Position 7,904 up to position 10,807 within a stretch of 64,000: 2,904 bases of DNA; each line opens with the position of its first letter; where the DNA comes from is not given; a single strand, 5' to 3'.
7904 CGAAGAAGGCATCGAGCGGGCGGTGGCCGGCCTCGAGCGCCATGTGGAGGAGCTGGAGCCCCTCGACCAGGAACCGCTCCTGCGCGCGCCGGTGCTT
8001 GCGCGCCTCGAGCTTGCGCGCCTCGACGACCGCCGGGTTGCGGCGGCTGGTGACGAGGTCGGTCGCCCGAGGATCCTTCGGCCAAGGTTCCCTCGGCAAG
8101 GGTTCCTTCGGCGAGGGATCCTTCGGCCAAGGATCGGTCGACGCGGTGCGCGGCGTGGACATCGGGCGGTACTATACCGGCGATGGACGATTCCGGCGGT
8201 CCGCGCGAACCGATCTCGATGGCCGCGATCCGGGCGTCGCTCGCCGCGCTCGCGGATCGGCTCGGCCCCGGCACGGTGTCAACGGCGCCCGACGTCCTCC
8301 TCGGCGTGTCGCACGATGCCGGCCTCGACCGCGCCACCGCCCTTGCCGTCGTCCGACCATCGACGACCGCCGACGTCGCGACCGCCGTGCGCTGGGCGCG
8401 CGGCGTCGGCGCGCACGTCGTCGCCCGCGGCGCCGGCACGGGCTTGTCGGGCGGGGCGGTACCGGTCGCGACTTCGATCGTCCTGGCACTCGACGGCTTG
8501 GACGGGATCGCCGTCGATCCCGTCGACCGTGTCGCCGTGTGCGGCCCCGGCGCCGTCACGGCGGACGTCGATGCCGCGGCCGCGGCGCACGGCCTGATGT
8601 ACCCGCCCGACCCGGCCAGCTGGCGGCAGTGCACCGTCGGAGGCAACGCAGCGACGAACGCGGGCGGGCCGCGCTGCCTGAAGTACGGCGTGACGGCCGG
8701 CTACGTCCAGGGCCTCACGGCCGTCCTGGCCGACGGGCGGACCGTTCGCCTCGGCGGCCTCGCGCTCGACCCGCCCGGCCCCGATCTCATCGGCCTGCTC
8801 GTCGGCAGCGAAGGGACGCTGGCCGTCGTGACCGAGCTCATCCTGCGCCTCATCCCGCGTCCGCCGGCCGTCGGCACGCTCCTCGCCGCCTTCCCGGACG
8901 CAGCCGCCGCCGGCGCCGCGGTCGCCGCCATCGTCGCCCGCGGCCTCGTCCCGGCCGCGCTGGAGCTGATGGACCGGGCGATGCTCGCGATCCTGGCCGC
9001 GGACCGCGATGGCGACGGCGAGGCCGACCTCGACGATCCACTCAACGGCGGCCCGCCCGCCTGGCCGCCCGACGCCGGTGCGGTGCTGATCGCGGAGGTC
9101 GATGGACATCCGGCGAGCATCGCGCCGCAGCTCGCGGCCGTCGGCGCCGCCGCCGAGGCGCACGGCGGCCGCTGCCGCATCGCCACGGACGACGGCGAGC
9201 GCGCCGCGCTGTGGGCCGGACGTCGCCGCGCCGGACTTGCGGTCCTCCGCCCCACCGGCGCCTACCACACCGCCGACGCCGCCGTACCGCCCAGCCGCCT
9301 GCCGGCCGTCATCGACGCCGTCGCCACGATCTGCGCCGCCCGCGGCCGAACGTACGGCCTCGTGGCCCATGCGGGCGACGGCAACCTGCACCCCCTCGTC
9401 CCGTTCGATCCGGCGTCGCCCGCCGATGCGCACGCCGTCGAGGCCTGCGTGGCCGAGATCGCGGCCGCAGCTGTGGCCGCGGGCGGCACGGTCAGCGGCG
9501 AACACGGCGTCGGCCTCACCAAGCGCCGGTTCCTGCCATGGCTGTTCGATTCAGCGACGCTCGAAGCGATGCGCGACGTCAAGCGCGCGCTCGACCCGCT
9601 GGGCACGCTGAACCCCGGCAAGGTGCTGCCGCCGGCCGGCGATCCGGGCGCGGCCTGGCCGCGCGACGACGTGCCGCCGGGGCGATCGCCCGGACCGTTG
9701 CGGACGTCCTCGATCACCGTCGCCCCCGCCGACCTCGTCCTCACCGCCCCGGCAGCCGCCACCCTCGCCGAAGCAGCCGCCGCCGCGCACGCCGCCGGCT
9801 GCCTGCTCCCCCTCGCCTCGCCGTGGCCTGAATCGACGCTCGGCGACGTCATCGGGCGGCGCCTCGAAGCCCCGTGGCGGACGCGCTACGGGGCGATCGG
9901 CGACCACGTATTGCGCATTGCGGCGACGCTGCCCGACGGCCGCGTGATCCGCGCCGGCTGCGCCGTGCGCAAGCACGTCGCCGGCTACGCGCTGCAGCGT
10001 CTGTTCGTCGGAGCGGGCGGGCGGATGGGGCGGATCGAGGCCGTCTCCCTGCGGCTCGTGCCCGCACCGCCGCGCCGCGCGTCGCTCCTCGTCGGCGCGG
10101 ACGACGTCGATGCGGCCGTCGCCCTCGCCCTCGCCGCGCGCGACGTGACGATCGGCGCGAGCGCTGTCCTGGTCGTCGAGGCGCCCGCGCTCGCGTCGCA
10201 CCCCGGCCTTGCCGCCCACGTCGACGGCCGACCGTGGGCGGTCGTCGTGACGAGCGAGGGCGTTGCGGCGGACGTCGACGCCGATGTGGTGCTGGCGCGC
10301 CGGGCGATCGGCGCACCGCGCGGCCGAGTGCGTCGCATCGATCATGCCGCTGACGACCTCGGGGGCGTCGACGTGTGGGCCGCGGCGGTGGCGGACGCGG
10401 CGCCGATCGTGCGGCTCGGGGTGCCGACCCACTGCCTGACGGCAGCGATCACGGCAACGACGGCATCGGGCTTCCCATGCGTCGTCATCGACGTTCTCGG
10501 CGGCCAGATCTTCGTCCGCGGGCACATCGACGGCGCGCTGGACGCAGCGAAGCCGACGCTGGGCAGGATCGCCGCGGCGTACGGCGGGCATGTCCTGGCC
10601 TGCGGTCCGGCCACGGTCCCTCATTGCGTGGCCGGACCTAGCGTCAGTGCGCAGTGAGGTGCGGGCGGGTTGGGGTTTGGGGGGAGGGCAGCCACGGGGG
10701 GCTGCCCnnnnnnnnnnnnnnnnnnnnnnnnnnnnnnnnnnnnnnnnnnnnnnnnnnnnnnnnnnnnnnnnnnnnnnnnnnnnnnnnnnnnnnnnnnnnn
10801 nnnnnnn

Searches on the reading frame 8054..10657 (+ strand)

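Call 49: search_protein_families(library=pfam, proteins=[window:8054-10657:+], max_evalue=0.00001)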
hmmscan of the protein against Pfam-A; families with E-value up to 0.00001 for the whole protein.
window:8054-10657:+ (867 aa): 2 families
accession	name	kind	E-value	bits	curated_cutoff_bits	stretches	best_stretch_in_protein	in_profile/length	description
PF02913.24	FAD-oxidase_C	-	1.5e-62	212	21.2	1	270-524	2-248/248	FAD linked oxidases, C-terminal domain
PF01565.28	FAD_binding_4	-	5.7e-45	152.9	26.4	2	97-234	2-139/139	FAD binding domain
